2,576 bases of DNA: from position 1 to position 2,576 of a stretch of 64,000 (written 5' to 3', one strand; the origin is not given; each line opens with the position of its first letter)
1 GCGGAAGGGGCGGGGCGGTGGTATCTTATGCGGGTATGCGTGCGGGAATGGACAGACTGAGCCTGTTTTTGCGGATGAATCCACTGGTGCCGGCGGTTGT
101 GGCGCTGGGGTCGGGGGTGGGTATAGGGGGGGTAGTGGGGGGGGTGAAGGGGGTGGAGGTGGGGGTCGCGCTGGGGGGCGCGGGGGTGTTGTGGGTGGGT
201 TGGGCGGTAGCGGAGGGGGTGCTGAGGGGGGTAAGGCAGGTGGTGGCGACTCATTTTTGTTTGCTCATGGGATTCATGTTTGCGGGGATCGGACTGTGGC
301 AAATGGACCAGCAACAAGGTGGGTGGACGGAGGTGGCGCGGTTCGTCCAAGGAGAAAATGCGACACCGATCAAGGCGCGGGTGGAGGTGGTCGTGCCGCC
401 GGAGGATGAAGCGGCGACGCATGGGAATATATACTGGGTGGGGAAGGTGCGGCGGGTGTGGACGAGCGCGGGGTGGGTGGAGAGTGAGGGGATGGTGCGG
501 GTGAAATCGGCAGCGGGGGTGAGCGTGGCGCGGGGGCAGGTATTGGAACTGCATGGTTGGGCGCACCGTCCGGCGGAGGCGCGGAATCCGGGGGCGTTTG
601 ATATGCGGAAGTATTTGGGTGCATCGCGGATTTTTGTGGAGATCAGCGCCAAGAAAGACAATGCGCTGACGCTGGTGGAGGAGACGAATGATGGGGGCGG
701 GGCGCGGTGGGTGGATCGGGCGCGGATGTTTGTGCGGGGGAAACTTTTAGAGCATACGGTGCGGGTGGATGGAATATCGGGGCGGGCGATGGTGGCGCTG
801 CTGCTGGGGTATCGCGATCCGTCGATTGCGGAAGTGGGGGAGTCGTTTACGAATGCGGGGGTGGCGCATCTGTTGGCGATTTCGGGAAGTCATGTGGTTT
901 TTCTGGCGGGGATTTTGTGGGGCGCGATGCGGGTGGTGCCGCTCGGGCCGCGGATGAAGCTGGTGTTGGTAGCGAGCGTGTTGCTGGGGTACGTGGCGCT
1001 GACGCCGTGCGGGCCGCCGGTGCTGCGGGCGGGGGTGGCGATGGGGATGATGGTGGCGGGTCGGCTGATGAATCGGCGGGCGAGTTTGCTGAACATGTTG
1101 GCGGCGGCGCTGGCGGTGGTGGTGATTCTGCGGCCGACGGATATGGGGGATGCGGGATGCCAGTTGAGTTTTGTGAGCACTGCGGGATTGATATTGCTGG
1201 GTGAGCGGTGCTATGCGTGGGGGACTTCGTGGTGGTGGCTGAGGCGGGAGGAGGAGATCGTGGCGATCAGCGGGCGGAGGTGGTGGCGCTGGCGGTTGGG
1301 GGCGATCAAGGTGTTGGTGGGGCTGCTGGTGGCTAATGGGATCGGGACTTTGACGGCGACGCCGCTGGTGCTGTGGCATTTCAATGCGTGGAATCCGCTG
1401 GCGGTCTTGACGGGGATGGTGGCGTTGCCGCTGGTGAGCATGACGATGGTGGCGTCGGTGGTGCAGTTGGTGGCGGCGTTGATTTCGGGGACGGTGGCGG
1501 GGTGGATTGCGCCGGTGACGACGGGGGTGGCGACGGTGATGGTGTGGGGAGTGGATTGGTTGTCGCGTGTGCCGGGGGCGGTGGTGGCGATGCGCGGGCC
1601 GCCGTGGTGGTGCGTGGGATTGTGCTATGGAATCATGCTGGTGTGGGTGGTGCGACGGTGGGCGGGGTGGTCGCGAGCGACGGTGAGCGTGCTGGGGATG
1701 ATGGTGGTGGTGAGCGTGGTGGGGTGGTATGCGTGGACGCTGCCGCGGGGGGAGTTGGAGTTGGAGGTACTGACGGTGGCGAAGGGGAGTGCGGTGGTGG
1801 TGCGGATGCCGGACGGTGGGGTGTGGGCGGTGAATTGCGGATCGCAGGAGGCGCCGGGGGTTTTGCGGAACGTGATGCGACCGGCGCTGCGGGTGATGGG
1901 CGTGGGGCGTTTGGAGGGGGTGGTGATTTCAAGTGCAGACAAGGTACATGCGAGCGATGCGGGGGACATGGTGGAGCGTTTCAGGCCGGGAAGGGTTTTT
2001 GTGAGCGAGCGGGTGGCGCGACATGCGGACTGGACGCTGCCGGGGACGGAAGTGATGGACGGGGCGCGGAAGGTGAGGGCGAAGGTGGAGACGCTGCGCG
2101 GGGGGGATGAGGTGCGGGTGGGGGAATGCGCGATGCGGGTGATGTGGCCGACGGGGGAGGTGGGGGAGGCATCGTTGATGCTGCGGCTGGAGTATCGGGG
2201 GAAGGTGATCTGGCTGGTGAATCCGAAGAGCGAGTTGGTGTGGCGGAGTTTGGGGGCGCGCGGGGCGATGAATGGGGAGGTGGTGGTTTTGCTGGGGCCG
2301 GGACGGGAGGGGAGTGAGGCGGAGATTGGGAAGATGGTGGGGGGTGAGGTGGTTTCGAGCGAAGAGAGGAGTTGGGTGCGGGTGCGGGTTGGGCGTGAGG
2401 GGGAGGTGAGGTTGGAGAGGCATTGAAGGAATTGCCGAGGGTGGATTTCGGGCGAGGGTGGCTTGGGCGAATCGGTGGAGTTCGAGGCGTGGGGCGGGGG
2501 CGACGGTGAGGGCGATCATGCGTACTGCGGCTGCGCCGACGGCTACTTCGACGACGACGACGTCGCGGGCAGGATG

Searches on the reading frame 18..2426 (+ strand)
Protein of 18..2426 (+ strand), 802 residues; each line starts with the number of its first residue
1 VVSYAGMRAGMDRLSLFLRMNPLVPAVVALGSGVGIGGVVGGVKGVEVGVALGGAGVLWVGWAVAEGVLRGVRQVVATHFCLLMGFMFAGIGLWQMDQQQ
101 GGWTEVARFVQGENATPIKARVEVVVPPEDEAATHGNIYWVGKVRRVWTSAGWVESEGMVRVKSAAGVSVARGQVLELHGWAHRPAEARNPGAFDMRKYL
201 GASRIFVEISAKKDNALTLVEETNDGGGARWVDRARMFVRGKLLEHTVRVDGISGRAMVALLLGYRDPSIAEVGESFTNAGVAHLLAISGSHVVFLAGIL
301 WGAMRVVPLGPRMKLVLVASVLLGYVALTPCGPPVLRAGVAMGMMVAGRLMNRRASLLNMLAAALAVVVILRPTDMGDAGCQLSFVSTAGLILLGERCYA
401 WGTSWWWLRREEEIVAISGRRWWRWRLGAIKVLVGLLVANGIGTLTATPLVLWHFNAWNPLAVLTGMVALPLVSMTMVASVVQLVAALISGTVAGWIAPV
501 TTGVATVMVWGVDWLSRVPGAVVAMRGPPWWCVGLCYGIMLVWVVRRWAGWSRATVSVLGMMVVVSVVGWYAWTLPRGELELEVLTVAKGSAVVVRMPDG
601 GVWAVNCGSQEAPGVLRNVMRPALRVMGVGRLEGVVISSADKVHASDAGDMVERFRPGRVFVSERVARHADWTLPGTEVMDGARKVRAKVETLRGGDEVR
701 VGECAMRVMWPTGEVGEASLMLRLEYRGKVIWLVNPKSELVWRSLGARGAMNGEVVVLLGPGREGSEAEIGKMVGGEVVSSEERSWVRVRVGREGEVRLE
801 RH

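Call 4: search_protein_families(library=pfam, proteins=[window:18-2426:+], max_evalue=1)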
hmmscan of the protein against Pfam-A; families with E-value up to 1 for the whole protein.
window:18-2426:+ (802 aa): 2 families
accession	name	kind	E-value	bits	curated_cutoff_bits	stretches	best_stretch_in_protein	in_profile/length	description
PF03772.21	Competence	-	1.2e-46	159.7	23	1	261-547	1-267/270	Competence protein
PF13567.11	DUF4131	-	6.1e-14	52.5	31.6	2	64-215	25-163/165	Domain of unknown function (DUF4131)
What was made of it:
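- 18..2426 (+): Left neighbour: comEC, apparently intact (802 aa; 50% G on the coding strand). PF03772 and PF13567 (call 4).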

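Call 12: find_related_loci(query=window:18-2426:+, collection=genome_contigs, flank=6000)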
Query window:18-2426:+ (802 aa) in genome_contigs; peptide patterns used: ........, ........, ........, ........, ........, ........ (x = any residue, [..] = any of these).
62 stretches matched a pattern, but none encodes a relative of the query by tblastn (E <= 1e-3).
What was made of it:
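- Tried and rejected: A genome_contigs scan with ComEC found no relative (call 12).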

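Call 29: find_homologous_proteins(query=window:18-2426:+, max_evalue=1e-20)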
Query window:18-2426:+ (802 aa): 157 proteins with E <= 1e-20 among 8000 candidates; the best 120 are listed.
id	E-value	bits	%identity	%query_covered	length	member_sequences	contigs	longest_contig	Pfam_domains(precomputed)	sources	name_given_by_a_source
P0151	3.2e-184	633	40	89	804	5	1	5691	PF13567.12,PF03772.22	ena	-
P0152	2.2e-160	554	38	94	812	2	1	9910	PF13567.12,PF03772.22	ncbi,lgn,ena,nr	ncbi:MAG TPA: ComEC/Rec2 family competence protein [Phycisphaerae bacterium]|nr:ComEC/Rec2 family co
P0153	8.0e-160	552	39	99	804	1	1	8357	PF13567.12,PF03772.22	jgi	jgi:competence protein ComEC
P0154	3.5e-157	543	38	96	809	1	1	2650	PF13567.12,PF03772.22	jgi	-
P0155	1.8e-155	537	38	90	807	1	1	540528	PF13567.12,PF03772.22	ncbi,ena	-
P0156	7.2e-153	529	39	95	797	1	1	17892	PF13567.12,PF03772.22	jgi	jgi:competence protein ComEC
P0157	6.2e-152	526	46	82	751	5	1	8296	PF13567.12,PF03772.22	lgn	-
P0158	4.3e-151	523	36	94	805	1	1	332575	PF13567.12,PF03772.22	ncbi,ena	-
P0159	4.2e-147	510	41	89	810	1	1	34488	PF13567.12,PF03772.22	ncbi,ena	-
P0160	4.1e-145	503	40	97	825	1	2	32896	PF13567.12,PF03772.22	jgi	jgi:competence protein ComEC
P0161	3.4e-144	500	38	94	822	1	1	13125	PF13567.12,PF03772.22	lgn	-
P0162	3.4e-144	500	47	69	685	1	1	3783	PF13567.12,PF03772.22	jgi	jgi:competence protein ComEC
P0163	4.0e-144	500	36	97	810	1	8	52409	PF13567.12,PF03772.22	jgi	jgi:ComEC/Rec2-related protein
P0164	1.4e-143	498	37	95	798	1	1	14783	PF13567.12,PF03772.22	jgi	jgi:ComEC/Rec2-related protein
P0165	6.4e-143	496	39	86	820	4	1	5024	PF13567.12,PF03772.22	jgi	jgi:competence protein ComEC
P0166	8.9e-143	495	38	95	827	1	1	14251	PF13567.12,PF03772.22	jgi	jgi:competence protein ComEC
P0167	1.8e-142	495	39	95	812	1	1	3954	PF13567.12,PF03772.22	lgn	-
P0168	4.0e-139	483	38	90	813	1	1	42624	PF13567.12,PF03772.22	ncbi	ncbi:MAG: ComEC/Rec2 family competence protein [Phycisphaerae bacterium]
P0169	5.0e-138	480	37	95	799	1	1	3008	PF13567.12,PF03772.22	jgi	jgi:competence protein ComEC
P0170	1.4e-137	478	39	87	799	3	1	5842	PF13567.12,PF03772.22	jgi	jgi:competence protein ComEC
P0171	2.2e-133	464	41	84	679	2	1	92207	PF13567.12,PF03772.22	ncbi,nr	ncbi:MAG TPA: ComEC/Rec2 family competence protein, partial [Phycisphaerae bacterium]|nr:ComEC/Rec2 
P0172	2.6e-131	458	36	95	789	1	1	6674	PF13567.12,PF03772.22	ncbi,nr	ncbi:MAG TPA: ComEC/Rec2 family competence protein [Phycisphaerae bacterium]|nr:ComEC/Rec2 family co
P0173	7.7e-131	456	37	88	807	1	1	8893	PF13567.12,PF03772.22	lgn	-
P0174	1.3e-130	455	37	86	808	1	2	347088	PF13567.12,PF03772.22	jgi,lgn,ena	-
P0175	1.8e-128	448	36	97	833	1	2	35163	PF13567.12,PF03772.22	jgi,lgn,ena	-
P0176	9.3e-126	439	47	68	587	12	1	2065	PF03772.22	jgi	jgi:competence protein ComEC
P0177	7.2e-123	430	40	75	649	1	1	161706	PF03772.22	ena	-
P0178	6.1e-114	400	43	58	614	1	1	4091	PF13567.12,PF03772.22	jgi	jgi:competence protein ComEC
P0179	3.5e-109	384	33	85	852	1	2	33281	PF13567.12,PF03772.22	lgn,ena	-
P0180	6.6e-108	380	34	84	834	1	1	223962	PF13567.12,PF03772.22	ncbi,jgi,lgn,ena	jgi:competence protein ComEC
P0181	1.4e-101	359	36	82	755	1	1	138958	PF13567.12,PF03772.22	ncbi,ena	-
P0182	3.1e-88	315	30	96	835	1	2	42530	PF13567.12,PF03772.22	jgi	jgi:competence protein ComEC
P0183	1.2e-65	240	27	81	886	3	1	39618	PF13567.12,PF03772.22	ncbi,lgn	-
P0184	5.9e-47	179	30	72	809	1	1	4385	PF12706.14,PF13567.12,PF03772.22,PF00753.34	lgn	-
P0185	3.1e-44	170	26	89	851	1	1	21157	PF12706.14,PF13483.13,PF13567.12,PF03772.22,PF00753.34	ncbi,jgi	ncbi:MAG TPA: ComEC/Rec2 family competence protein [Gemmataceae bacterium]|jgi:competence protein Co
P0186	1.7e-42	164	28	62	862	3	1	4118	PF12706.14,PF13567.12,PF03772.22,PF00753.34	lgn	-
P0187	1.9e-42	164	30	81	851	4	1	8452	PF12706.14,PF13567.12,PF03772.22,PF00753.34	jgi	-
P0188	4.8e-42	162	29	74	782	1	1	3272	PF12706.14,PF13567.12,PF03772.22,PF00753.34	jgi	jgi:competence protein ComEC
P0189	2.3e-41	160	31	63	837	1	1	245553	PF12706.14,PF13567.12,PF03772.22,PF00753.34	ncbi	ncbi:MAG: ComEC/Rec2 family competence protein [Gemmataceae bacterium]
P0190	8.8e-40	155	29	71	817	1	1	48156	PF12706.14,PF13567.12,PF03772.22,PF00753.34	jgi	jgi:competence protein ComEC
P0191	1.0e-39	155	29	73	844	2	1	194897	PF12706.14,PF13567.12,PF03772.22,PF00753.34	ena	-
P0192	6.3e-39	152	29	70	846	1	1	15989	PF12706.14,PF13567.12,PF03772.22,PF00753.34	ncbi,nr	ncbi:MAG: ComEC/Rec2 family competence protein [Gemmataceae bacterium]|nr:ComEC/Rec2 family competen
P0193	1.0e-38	151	29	89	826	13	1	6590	PF12706.14,PF13567.12,PF03772.22,PF00753.34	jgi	jgi:competence protein ComEC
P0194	1.2e-38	151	32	65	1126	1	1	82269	PF12706.14,PF12697.14,PF00561.27,PF13567.12,PF12146.16,PF03772.22,PF08386.17,PF00753.34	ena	-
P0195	1.6e-38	151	29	73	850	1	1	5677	PF12706.14,PF13567.12,PF03772.22,PF00753.34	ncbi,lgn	-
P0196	2.0e-38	150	27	78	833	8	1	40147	PF12706.14,PF13567.12,PF03772.22,PF00753.34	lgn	-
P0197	2.0e-38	150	29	70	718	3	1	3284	PF12706.14,PF13567.12,PF03772.22,PF00753.34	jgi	jgi:competence protein ComEC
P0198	2.0e-38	150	30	73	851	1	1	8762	PF12706.14,PF13567.12,PF03772.22,PF00753.34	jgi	jgi:competence protein ComEC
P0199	3.8e-38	149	30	69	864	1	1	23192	PF12706.14,PF13567.12,PF03772.22,PF00753.34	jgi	jgi:competence protein ComEC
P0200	9.8e-38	148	27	89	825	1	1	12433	PF12706.14,PF13567.12,PF03772.22,PF00753.34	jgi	jgi:competence protein ComEC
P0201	1.6e-37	147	26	74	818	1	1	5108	PF12706.14,PF13567.12,PF03772.22,PF00753.34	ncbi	ncbi:MAG TPA: DNA internalization-related competence protein ComEC/Rec2, partial [Urbifossiella sp.]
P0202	8.5e-37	145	28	67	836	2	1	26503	PF12706.14,PF13567.12,PF03772.22,PF00753.34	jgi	jgi:competence protein ComEC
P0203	1.0e-36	145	28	74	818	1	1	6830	PF12706.14,PF13567.12,PF03772.22,PF00753.34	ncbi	-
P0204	1.4e-36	144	26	81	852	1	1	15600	PF12706.14,PF13567.12,PF03772.22,PF00753.34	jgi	jgi:competence protein ComEC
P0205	1.6e-36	144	27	72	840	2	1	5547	PF12706.14,PF13567.12,PF03772.22,PF00753.34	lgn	-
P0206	2.2e-36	144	28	72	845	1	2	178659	PF12706.14,PF13483.13,PF13567.12,PF03772.22,PF00753.34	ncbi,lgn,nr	ncbi:MAG: DNA internalization-related competence protein ComEC/Rec2 [Gemmataceae bacterium]|nr:DNA i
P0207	2.4e-36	143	31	67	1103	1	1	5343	PF12706.14,PF00561.27,PF13567.12,PF12146.16,PF03772.22,PF00753.34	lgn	-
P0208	4.9e-36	142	27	73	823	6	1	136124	PF13567.12,PF03772.22,PF00753.34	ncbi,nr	ncbi:MAG: ComEC/Rec2 family competence protein [Gemmataceae bacterium]|nr:ComEC/Rec2 family competen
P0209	5.9e-36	142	30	72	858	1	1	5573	PF12706.14,PF13567.12,PF03772.22,PF00753.34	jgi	jgi:competence protein ComEC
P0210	7.2e-36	142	28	71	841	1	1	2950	PF12706.14,PF13567.12,PF03772.22,PF00753.34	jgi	jgi:competence protein ComEC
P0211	8.5e-36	142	31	71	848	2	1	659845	PF12706.14,PF13567.12,PF03772.22,PF00753.34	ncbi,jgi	jgi:competence protein ComEC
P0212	9.3e-36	142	28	76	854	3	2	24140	PF12706.14,PF13567.12,PF03772.22,PF00753.34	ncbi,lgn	-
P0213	1.3e-35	141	29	74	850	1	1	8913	PF12706.14,PF13567.12,PF03772.22,PF00753.34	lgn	-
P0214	1.5e-35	141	25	73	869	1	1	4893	PF13567.12,PF03772.22,PF00753.34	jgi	jgi:competence protein ComEC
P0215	3.1e-35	140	31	61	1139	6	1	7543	PF12706.14,PF00561.27,PF13567.12,PF12146.16,PF03772.22,PF08386.17,PF00753.34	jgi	jgi:competence protein ComEC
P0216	3.4e-35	140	28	80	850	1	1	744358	PF12706.14,PF13567.12,PF03772.22,PF00753.34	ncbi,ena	-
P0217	3.5e-35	140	29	71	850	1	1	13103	PF12706.14,PF13567.12,PF03772.22,PF00753.34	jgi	jgi:competence protein ComEC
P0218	4.3e-35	139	26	77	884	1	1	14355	PF12706.14,PF13567.12,PF03772.22,PF00753.34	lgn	-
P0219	4.7e-35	139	26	94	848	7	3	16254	PF12706.14,PF13567.12,PF03772.22,PF00753.34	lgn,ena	-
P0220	5.5e-35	139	29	66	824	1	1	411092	PF12706.14,PF13567.12,PF03772.22,PF00753.34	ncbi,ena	-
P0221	5.5e-35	139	31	65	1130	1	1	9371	PF12697.14,PF00561.27,PF13567.12,PF12146.16,PF03772.22,PF00753.34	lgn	-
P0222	5.6e-35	139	27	89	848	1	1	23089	PF12706.14,PF13567.12,PF03772.22,PF00753.34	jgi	jgi:competence protein ComEC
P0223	6.4e-35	139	30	65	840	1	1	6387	PF12706.14,PF13567.12,PF03772.22,PF00753.34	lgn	-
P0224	9.1e-35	138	27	69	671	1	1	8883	PF12706.14,PF13483.13,PF13567.12,PF03772.22,PF00753.34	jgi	jgi:competence protein ComEC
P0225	9.3e-35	138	28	75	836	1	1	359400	PF12706.14,PF13567.12,PF03772.22,PF00753.34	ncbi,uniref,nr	ncbi:ComEC/Rec2 family competence protein [Paludisphaera soli]|uniref:ComEC/Rec2 family competence p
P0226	9.9e-35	138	28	89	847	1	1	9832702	PF12706.14,PF13567.12,PF03772.22,PF00753.34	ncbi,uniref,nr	ncbi:ComEC/Rec2 family competence protein [Frigoriglobus tundricola]|uniref:Metallo-beta-lactamase d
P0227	1.7e-34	137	29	73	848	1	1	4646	PF12706.14,PF13567.12,PF03772.22,PF00753.34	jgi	jgi:competence protein ComEC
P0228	5.7e-34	136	28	79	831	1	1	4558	PF13567.12,PF03772.22,PF00753.34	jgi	jgi:competence protein ComEC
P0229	6.5e-34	135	31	57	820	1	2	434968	PF13567.12,PF03772.22,PF00753.34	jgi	jgi:competence protein ComEC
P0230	7.7e-34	135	29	68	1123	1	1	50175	PF02129.25,PF12706.14,PF00561.27,PF13567.12,PF12146.16,PF03772.22,PF00753.34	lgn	-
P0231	1.4e-33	134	33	33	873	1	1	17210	PF12706.14,PF13567.12,PF03772.22,PF00753.34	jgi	jgi:competence protein ComEC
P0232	1.5e-33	134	28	74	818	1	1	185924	PF12706.14,PF13567.12,PF03772.22,PF00753.34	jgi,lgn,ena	-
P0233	1.7e-33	134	29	72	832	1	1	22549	PF13567.12,PF03772.22,PF00753.34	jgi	jgi:competence protein ComEC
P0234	1.8e-33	134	27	74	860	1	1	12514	PF12706.14,PF13567.12,PF03772.22,PF00753.34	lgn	-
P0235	2.6e-33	133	28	79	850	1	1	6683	PF12706.14,PF13567.12,PF03772.22,PF00753.34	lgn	-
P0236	3.4e-33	133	28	63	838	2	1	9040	PF12706.14,PF13567.12,PF03772.22,PF00753.34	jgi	-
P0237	8.8e-33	132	28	72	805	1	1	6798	PF13567.12,PF03772.22,PF00753.34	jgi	jgi:competence protein ComEC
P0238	2.8e-32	130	27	78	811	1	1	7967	PF12706.14,PF13567.12,PF03772.22,PF00753.34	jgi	jgi:competence protein ComEC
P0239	3.2e-32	130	30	73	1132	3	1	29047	PF02129.25,PF12706.14,PF12697.14,PF00561.27,PF13567.12,PF12146.16,PF03772.22,PF08386.17,PF00753.34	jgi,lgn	-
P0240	5.1e-32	129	27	73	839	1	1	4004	PF12706.14,PF13567.12,PF03772.22,PF00753.34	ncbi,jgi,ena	jgi:competence protein ComEC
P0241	2.5e-31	127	29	73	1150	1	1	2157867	PF02129.25,PF12706.14,PF00326.28,PF00561.27,PF13567.12,PF12146.16,PF03772.22,PF00753.34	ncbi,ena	-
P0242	6.4e-31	126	30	59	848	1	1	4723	PF12706.14,PF13567.12,PF03772.22,PF00753.34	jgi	jgi:competence protein ComEC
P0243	6.5e-31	125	29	75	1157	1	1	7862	PF02129.25,PF12706.14,PF00561.27,PF13567.12,PF12146.16,PF03772.22,PF00753.34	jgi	jgi:competence protein ComEC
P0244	8.6e-31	125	30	59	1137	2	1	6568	PF12706.14,PF00561.27,PF13567.12,PF12146.16,PF03772.22,PF00753.34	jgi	jgi:competence protein ComEC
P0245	1.8e-30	124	28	69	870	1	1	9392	PF12706.14,PF13567.12,PF03772.22,PF00753.34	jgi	jgi:competence protein ComEC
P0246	2.8e-30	123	28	72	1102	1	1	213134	PF13567.12,PF03772.22,PF00753.34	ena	-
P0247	4.2e-30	123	28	61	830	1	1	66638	PF12706.14,PF13567.12,PF03772.22,PF00753.34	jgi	jgi:competence protein ComEC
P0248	4.4e-30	123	26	79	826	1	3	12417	PF13567.12,PF03772.22,PF00753.34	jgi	jgi:competence protein ComEC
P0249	5.1e-30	123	30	65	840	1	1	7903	PF13567.12,PF03772.22,PF00753.34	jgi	jgi:competence protein ComEC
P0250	7.6e-30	122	28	70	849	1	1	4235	PF12706.14,PF13567.12,PF03772.22,PF00753.34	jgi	jgi:competence protein ComEC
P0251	1.3e-29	121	26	82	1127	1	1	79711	PF02129.25,PF12706.14,PF00326.28,PF00561.27,PF13567.12,PF12146.16,PF03772.22,PF00753.34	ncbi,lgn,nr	ncbi:MAG: internalization-related competence protein ComEC/Rec2 [Planctomycetota bacterium]|nr:inter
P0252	1.6e-29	121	25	76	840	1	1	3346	PF13567.12,PF03772.22,PF00753.34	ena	-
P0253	2.3e-29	120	29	62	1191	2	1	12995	PF00561.27,PF13567.12,PF12146.16,PF03772.22,PF00753.34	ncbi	-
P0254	3.0e-29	120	26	73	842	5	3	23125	PF03772.22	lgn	-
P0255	3.1e-29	120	31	56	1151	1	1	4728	PF02129.25,PF12706.14,PF00561.27,PF13567.12,PF12146.16,PF03772.22,PF00753.34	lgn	-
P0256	3.5e-29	120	27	81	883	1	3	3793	PF13567.12,PF03772.22,PF00753.34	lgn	-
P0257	1.6e-28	118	32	53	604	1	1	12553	PF13567.12,PF03772.22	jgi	jgi:competence protein ComEC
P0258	1.9e-28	117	27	65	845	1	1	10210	PF13567.12,PF03772.22,PF00753.34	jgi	jgi:competence protein ComEC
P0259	7.6e-28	115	28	68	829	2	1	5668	PF13567.12,PF03772.22,PF00753.34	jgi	jgi:competence protein ComEC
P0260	1.1e-27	115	28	80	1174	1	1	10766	PF02129.25,PF00561.27,PF13567.12,PF12146.16,PF03772.22,PF00753.34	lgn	-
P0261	1.9e-27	114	28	68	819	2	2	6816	PF12706.14,PF13567.12,PF03772.22,PF00753.34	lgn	-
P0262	2.8e-27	113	28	66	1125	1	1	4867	PF12706.14,PF00561.27,PF13567.12,PF12146.16,PF03772.22,PF00753.34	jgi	jgi:competence protein ComEC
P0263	3.1e-27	113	28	69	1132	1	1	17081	PF12706.14,PF00561.27,PF13567.12,PF12146.16,PF03772.22,PF08386.17,PF00753.34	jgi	jgi:competence protein ComEC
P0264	3.6e-27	113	29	69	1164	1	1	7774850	PF12706.14,PF00561.27,PF13567.12,PF12146.16,PF03772.22,PF00753.34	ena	-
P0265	4.8e-27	113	27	71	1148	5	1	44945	PF02129.25,PF12706.14,PF00326.28,PF00561.27,PF13567.12,PF12146.16,PF03772.22,PF00753.34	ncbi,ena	-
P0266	5.9e-27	112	26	78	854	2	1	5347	PF12706.14,PF13567.12,PF03772.22,PF00753.34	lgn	-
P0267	8.0e-27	112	26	71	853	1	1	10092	PF12706.14,PF13567.12,PF03772.22,PF00753.34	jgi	-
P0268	8.1e-27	112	28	72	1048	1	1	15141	PF12706.14,PF13567.12,PF03772.22,PF00753.34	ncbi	-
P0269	1.4e-26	111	28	60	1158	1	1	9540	PF02129.25,PF12706.14,PF00561.27,PF13567.12,PF12146.16,PF03772.22,PF00753.34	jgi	jgi:competence protein ComEC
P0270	1.7e-26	111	27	59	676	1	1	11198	PF12706.14,PF13567.12,PF03772.22,PF00753.34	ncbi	ncbi:MAG: ComEC/Rec2 family competence protein [Planctomycetota bacterium]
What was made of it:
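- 18..2426 (+): It aligns over 89-99% of its length with 800-810-aa Phycisphaerae ComEC proteins (call 29).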

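Call 30: find_encoding_contigs(protein=P0155, flank=5000, max_places=2)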
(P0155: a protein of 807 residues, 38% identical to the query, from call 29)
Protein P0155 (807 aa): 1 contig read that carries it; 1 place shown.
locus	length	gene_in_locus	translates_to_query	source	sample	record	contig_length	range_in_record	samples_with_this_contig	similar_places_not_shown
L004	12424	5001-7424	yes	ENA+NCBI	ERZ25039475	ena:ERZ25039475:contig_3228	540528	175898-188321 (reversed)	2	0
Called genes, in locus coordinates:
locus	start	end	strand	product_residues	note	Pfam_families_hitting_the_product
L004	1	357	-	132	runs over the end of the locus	PF01850:PIN (weak)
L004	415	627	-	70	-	-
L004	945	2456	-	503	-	PF00004:AAA, PF17866:AAA_lid_6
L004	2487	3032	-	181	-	PF13187:Fer4_9 (faint), PF12797:Fer4_2 (weak), PF13237:Fer4_10 (faint), PF00037:Fer4 (faint), PF12800:Fer4_4 (faint), PF12837:Fer4_6 (faint), PF13183:Fer4_8, PF11870:LutB_C, +1 more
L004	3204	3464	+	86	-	-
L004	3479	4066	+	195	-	-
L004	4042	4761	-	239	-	PF02754:CCG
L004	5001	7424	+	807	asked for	PF13567:DUF4131, PF03772:Competence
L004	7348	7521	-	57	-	-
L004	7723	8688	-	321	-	PF01368:DHH (weak), PF02272:DHHA1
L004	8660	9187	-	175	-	PF01368:DHH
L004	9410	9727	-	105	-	-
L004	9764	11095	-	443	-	PF02812:ELFV_dehydrog_N, PF00208:ELFV_dehydrog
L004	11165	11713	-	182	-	-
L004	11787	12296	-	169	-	-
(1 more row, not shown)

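Call 31: find_encoding_contigs(protein=P0159, flank=5000, max_places=2)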
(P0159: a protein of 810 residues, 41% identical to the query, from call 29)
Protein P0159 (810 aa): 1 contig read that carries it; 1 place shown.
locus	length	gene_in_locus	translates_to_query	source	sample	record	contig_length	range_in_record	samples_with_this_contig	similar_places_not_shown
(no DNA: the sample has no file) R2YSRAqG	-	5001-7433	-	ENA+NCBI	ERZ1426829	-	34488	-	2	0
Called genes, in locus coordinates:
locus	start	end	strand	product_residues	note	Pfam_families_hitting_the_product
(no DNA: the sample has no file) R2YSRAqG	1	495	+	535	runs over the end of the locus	-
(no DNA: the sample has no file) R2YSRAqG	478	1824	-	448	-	PF04055:Radical_SAM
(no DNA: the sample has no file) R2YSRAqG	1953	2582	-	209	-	PF02589:LUD_dom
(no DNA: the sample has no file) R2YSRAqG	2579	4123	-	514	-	PF02589:LUD_dom, PF13187:Fer4_9 (faint), PF00037:Fer4 (faint), PF12797:Fer4_2 (faint), PF12838:Fer4_7 (faint), PF13237:Fer4_10 (faint), PF13183:Fer4_8, PF11870:LutB_C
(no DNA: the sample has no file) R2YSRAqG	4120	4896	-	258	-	PF02754:CCG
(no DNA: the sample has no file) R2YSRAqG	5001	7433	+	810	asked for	PF13567:DUF4131, PF03772:Competence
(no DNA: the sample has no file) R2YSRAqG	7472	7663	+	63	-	-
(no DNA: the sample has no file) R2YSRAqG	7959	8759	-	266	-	PF00657:Lipase_GDSL, PF13472:Lipase_GDSL_2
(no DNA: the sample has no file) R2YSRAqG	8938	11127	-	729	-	PF02838:Glyco_hydro_20b, PF00728:Glyco_hydro_20 (weak)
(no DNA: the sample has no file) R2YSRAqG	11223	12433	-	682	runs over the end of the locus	PF02018:CBM_4_9 (weak), PF22848:ASD1_dom, PF06964:Alpha-L-AF_C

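Call 32: find_encoding_contigs(protein=P0158, flank=5000, max_places=2)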
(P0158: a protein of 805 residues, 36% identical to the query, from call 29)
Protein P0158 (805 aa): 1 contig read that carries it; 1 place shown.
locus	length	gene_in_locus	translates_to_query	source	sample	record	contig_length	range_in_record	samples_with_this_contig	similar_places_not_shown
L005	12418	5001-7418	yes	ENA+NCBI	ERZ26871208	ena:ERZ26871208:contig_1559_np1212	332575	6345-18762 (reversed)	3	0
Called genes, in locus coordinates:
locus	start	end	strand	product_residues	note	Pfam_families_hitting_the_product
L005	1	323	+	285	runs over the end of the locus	PF08501:Shikimate_dh_N, PF01488:Shikimate_DH, PF18317:SDH_C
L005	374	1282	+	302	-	PF01073:3Beta_HSD, PF01370:Epimerase, PF02719:Polysacc_synt_2 (faint), PF04321:RmlD_sub_bind, PF07993:NAD_binding_4 (weak), PF16363:GDP_Man_Dehyd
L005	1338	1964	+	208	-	-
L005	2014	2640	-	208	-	PF02589:LUD_dom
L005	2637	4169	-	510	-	PF02589:LUD_dom, PF13187:Fer4_9 (faint), PF00037:Fer4 (faint), PF12797:Fer4_2 (faint), PF12798:Fer4_3 (faint), PF12837:Fer4_6 (faint), PF13183:Fer4_8, PF11870:LutB_C, +2 more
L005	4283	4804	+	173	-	-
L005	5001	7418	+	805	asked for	PF13567:DUF4131, PF03772:Competence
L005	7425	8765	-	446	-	PF16499:Melibiase_2, PF17801:Melibiase_C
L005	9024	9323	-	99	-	PF13472:Lipase_GDSL_2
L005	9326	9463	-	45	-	-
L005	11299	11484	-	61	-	-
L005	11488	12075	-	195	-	PF02838:Glyco_hydro_20b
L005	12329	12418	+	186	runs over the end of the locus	PF02621:VitK2_biosynth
